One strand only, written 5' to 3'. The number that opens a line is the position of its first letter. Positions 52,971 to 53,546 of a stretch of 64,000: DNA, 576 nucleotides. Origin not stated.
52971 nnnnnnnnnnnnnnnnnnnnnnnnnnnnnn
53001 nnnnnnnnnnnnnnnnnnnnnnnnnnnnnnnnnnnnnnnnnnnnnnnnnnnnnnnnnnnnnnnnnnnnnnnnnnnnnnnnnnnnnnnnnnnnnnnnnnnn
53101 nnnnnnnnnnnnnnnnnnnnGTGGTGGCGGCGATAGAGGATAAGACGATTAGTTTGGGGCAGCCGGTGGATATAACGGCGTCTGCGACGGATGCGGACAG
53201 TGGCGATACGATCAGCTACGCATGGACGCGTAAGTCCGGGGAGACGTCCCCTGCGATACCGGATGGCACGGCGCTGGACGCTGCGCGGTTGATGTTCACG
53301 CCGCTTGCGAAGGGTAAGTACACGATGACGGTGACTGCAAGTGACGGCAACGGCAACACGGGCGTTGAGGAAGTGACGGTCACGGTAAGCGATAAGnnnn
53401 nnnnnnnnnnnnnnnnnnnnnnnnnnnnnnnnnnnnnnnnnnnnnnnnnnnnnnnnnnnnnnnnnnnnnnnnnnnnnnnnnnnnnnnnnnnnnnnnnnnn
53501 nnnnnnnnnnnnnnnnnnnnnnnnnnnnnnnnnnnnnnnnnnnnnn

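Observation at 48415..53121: Three >98%-identical 1,569-bp tandem units inside the giant gene (recent in-frame expansion)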

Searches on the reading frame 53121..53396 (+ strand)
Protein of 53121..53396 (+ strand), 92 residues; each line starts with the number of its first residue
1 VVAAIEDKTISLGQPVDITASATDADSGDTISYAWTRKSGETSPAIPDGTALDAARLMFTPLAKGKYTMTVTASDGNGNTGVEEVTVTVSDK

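Call 31: search_protein_families(library=pfam, proteins=[window:53121-53396:+], max_evalue=0.01)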
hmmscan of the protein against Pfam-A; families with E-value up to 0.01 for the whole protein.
window:53121-53396:+ (92 aa): 10 families
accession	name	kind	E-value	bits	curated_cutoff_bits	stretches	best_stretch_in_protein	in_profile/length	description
PF22352.2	K319L-like_PKD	-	9.8e-15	54.8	27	1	4-89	1-84/84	K319L-like, PKD domain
PF05345.18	He_PIG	-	7e-11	42.9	24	1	5-90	8-96/96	Putative Ig domain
PF00801.26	PKD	-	9.9e-10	38.7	23.5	1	7-81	8-73/80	PKD domain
PF17963.7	Big_9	-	4.8e-08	34.2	23.6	1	6-88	9-89/89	Bacterial Ig domain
PF18911.6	PKD_4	-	5.6e-08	33.2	27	1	4-89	8-85/85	PKD domain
PF07495.19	Y_Y_Y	-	0.00021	21.6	26.6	1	26-88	3-61/65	Y_Y_Y domain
PF16640.11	Big_3_5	-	0.0016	19.4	35.5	1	7-89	5-87/88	Bacterial Ig-like domain (group 3)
PF19077.6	Big_13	-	0.0026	18.6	27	1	58-89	65-100/102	Bacterial Ig-like domain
PF24421.1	Ig_J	-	0.0081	16.7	29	1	48-84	59-95/104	Tip attachment protein J, Ig-like domain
PF14524.12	Wzt_C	-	0.0098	16.3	30.4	0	27-81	59-113/143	Wzt C-terminal domain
